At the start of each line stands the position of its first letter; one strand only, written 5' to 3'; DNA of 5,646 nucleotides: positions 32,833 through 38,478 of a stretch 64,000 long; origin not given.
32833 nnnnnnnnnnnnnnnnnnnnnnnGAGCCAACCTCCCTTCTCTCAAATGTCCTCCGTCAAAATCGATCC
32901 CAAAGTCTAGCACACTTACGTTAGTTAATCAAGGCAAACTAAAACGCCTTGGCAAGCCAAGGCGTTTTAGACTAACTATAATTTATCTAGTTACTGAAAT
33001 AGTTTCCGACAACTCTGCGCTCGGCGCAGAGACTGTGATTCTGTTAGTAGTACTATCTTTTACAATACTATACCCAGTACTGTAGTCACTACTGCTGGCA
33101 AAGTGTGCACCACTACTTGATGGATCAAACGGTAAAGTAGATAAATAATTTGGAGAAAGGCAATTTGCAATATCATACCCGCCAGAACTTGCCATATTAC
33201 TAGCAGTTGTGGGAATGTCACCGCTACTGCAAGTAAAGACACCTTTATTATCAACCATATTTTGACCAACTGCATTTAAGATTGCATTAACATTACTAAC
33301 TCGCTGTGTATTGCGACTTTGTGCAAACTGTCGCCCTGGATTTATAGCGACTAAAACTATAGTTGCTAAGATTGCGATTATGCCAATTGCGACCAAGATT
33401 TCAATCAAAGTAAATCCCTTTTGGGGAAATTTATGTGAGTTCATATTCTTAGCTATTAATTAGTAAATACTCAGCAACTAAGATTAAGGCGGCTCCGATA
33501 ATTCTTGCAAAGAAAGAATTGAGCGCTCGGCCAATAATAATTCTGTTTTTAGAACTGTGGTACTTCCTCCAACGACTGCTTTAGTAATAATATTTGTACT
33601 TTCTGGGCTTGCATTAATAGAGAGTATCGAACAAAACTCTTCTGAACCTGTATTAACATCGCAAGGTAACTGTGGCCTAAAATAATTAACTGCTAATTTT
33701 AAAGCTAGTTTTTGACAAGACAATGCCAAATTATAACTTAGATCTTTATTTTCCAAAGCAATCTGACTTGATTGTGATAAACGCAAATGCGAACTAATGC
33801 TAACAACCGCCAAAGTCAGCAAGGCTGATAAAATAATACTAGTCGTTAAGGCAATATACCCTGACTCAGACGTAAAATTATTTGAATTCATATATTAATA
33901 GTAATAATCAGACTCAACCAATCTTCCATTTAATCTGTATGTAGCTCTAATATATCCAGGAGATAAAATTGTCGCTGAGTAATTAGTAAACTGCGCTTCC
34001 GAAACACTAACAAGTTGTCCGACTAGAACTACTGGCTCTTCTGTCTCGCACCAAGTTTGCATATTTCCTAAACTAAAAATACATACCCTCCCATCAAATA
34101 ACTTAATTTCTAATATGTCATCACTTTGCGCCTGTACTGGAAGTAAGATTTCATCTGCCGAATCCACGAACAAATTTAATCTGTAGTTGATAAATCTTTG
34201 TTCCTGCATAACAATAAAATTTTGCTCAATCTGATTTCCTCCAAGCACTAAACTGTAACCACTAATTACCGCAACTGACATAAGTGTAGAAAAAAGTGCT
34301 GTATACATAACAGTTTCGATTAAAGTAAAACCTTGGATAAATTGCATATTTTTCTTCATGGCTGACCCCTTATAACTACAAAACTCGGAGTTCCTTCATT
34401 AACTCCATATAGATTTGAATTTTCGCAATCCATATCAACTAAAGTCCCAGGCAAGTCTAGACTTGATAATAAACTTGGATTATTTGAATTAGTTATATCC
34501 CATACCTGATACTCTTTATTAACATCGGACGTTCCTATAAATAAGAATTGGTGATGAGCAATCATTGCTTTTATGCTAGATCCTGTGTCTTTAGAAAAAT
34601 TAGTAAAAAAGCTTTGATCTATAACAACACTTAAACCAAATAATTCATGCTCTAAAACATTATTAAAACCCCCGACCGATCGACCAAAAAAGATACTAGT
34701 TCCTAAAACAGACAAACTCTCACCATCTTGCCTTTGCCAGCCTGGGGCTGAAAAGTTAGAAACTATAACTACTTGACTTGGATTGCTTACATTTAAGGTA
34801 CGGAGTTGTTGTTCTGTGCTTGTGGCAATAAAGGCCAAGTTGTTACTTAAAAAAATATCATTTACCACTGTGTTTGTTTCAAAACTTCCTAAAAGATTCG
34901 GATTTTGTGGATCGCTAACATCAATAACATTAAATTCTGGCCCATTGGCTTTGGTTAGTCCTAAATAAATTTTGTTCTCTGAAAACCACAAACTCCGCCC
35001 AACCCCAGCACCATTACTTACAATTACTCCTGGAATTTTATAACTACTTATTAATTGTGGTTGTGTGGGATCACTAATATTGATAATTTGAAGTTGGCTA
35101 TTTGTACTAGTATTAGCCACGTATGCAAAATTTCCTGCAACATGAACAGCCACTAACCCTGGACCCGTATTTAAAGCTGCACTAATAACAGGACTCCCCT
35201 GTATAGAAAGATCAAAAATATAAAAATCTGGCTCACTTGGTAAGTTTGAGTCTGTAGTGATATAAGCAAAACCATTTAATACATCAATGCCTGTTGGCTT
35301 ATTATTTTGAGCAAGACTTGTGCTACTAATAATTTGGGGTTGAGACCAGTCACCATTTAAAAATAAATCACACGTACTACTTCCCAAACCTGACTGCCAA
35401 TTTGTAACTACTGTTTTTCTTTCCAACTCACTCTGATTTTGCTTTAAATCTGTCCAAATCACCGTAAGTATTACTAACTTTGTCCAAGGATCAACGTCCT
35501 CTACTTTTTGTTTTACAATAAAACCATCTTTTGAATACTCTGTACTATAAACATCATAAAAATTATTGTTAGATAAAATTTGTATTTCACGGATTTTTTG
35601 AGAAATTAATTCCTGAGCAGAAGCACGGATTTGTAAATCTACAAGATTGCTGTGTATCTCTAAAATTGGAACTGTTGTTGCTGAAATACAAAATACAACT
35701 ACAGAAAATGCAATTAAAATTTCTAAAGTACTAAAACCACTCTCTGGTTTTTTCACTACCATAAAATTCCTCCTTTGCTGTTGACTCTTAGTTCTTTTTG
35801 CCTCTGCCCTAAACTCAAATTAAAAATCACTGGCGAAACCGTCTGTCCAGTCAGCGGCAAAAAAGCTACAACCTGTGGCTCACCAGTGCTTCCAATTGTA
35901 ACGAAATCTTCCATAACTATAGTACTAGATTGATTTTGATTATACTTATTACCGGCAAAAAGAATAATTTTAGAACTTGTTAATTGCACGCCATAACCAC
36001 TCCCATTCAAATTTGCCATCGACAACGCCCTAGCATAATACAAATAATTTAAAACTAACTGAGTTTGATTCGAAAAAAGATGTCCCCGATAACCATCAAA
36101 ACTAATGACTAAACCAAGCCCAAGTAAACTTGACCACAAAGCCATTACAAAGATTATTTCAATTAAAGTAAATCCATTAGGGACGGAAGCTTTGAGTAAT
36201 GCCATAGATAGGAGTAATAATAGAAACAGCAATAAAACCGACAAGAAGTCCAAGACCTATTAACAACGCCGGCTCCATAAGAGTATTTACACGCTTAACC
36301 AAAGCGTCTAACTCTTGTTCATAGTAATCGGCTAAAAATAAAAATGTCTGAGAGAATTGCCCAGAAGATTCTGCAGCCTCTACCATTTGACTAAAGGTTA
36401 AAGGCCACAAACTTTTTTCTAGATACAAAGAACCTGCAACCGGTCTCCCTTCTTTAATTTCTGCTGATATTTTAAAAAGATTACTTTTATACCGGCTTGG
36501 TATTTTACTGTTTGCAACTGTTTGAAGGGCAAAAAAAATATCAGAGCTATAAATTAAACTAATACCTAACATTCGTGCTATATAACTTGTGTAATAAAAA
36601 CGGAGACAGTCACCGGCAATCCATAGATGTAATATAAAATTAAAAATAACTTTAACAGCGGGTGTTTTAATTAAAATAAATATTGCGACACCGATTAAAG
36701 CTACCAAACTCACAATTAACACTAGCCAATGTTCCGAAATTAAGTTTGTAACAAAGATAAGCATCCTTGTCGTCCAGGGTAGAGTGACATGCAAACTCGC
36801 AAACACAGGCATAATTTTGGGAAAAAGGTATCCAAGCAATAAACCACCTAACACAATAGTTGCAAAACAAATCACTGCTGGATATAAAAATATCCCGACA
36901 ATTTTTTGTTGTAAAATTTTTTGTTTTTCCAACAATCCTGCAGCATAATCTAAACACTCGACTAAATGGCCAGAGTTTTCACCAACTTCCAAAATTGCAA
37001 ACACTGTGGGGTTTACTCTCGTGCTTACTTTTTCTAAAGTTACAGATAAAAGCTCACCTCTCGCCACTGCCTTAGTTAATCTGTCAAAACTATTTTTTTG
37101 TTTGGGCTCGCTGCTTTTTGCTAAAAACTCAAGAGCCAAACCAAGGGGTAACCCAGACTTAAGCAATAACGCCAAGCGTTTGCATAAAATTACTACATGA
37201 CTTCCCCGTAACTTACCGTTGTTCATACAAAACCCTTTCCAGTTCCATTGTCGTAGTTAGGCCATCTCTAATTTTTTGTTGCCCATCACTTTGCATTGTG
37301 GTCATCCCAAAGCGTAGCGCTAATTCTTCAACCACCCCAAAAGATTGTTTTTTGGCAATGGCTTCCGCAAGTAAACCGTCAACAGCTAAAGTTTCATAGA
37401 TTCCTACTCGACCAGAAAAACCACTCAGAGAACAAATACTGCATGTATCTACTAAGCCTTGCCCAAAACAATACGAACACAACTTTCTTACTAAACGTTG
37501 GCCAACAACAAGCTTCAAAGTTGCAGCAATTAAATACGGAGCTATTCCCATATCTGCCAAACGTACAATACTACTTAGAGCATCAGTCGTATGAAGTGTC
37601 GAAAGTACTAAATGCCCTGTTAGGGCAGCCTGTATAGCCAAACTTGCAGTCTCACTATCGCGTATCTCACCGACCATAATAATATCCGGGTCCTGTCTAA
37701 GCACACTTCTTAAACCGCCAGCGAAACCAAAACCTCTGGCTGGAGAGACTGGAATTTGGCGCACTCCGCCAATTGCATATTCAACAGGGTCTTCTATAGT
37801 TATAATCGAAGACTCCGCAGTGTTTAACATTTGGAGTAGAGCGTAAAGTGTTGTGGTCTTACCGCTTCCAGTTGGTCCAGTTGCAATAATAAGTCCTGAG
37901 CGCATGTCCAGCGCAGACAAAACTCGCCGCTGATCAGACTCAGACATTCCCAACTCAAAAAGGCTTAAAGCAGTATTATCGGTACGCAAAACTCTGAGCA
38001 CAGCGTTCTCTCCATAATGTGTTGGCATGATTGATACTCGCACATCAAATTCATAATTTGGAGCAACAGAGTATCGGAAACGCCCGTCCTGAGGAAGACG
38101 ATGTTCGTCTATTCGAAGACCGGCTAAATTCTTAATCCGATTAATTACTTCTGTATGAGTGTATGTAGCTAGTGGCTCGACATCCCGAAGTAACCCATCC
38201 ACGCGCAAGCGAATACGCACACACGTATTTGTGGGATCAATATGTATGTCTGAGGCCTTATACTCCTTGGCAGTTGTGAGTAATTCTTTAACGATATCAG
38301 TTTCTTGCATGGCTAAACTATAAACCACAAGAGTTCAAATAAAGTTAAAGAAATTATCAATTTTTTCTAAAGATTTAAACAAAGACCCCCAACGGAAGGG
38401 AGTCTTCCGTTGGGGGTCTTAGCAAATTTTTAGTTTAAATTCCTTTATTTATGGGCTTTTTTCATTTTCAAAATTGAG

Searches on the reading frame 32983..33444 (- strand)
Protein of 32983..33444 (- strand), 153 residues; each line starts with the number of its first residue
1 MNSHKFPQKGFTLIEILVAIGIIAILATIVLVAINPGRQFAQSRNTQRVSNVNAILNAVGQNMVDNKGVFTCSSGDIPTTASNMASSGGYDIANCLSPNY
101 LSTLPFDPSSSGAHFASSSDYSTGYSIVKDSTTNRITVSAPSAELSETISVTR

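Call 47: search_protein_families(library=pfam, proteins=[window:32983-33444:-], max_evalue=0.01)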
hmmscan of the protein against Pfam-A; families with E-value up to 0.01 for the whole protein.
window:32983-33444:- (153 aa): 3 families
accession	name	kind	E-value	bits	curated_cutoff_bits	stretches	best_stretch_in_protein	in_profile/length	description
PF07963.17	N_methyl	-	2.4e-09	36.8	21.2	1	8-31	4-27/27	Prokaryotic N-terminal methylation motif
PF03958.22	Secretin_N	-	0.0032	18.1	28.2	1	48-145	10-53/69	Bacterial type II/III secretion system short domain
PF11773.13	ComGE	-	0.0054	17.1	25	1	13-53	2-43/82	Competence system putative prepilin ComGE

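Call 72: find_encoding_contigs(protein=window:32983-33444:-, flank=4000, max_places=10)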
Protein window:32983-33444:- (153 aa): no gene with exactly this product is on record in the collection.

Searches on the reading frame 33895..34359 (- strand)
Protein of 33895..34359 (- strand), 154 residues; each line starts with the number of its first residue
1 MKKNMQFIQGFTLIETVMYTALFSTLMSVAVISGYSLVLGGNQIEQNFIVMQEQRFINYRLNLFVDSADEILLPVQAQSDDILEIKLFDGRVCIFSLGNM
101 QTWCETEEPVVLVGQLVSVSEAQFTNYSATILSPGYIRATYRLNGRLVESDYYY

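Call 47: search_protein_families(library=pfam, proteins=[window:33895-34359:-], max_evalue=0.01)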
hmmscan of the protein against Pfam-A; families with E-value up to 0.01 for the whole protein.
window:33895-34359:- (154 aa): 1 family
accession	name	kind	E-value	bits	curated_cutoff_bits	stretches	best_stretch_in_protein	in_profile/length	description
PF07963.17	N_methyl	-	0.0025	17.8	21.2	1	9-30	5-26/27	Prokaryotic N-terminal methylation motif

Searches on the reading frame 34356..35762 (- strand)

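Call 47: search_protein_families(library=pfam, proteins=[window:34356-35762:-], max_evalue=0.01)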
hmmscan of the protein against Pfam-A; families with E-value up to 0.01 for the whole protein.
window:34356-35762:- (468 aa): 3 families
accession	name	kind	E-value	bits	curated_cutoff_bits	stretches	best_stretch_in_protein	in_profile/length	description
PF08309.17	LVIVD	-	4.4e-15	55.2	20.2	2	206-242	7-41/42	LVIVD repeat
PF09826.15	Beta_propel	-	2e-07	30.7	22.4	0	206-245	311-350/495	Beta propeller domain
PF04322.17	DUF473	-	0.0013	19.1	25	1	49-110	14-75/118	Protein of unknown function (DUF473)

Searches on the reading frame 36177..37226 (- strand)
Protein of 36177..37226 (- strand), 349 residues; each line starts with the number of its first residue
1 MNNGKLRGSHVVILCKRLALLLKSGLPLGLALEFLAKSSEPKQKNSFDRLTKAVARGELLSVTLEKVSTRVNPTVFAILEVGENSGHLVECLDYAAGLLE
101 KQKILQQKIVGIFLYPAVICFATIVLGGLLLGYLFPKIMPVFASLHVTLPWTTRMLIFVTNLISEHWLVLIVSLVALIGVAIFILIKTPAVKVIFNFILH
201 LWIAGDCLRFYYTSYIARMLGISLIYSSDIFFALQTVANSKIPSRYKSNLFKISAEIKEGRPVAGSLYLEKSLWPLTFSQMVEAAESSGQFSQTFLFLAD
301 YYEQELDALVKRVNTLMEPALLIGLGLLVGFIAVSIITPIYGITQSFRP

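Call 47: search_protein_families(library=pfam, proteins=[window:36177-37226:-], max_evalue=0.01)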
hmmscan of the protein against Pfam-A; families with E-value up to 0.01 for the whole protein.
window:36177-37226:- (349 aa): 1 family
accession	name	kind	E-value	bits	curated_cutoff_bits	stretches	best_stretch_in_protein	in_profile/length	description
PF00482.28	T2SSF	-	1.2e-34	119.4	25.2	2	15-136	2-125/125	Type II secretion system (T2SS), protein F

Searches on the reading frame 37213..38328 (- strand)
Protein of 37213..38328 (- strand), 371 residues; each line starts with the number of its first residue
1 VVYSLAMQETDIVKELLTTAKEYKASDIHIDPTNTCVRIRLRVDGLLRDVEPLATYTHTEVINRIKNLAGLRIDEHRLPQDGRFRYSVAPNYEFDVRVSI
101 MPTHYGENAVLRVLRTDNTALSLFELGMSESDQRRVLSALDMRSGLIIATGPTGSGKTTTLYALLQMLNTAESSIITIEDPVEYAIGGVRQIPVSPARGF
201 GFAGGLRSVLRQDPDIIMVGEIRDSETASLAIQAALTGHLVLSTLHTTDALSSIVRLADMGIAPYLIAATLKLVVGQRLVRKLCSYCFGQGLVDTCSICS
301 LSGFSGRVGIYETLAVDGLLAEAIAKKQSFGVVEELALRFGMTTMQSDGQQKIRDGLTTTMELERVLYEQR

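Call 47: search_protein_families(library=pfam, proteins=[window:37213-38328:-], max_evalue=0.01)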
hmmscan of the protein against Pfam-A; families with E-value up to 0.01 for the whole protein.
window:37213-38328:- (371 aa): 9 families
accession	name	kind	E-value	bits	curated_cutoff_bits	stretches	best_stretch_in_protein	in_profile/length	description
PF00437.27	T2SSE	-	1.7e-113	379.5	24.9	1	12-365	11-370/370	Type II/IV secretion system protein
PF13401.12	AAA_22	-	7.9e-05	23.4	27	1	143-182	4-43/130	AAA domain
PF13604.12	AAA_30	-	0.00036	20.8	27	1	131-176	4-50/191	AAA domain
PF25199.1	nSTAND_NTPase5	-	0.0043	17.3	34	1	143-180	40-78/145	Novel STAND NTPase 5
PF13476.12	AAA_23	-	0.0048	18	27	1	141-168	16-43/201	AAA domain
PF02562.22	PhoH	-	0.0078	16.2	27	0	131-178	7-55/205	PhoH-like protein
PF13191.12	AAA_16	-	0.008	17.1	32.6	0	132-258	8-127/167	AAA ATPase domain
PF00005.33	ABC_tran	-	0.0086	17.1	25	0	149-177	16-44/137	ABC transporter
PF20720.3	nSTAND3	-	0.0089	16.2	27.2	0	136-182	10-55/155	Novel STAND NTPase 3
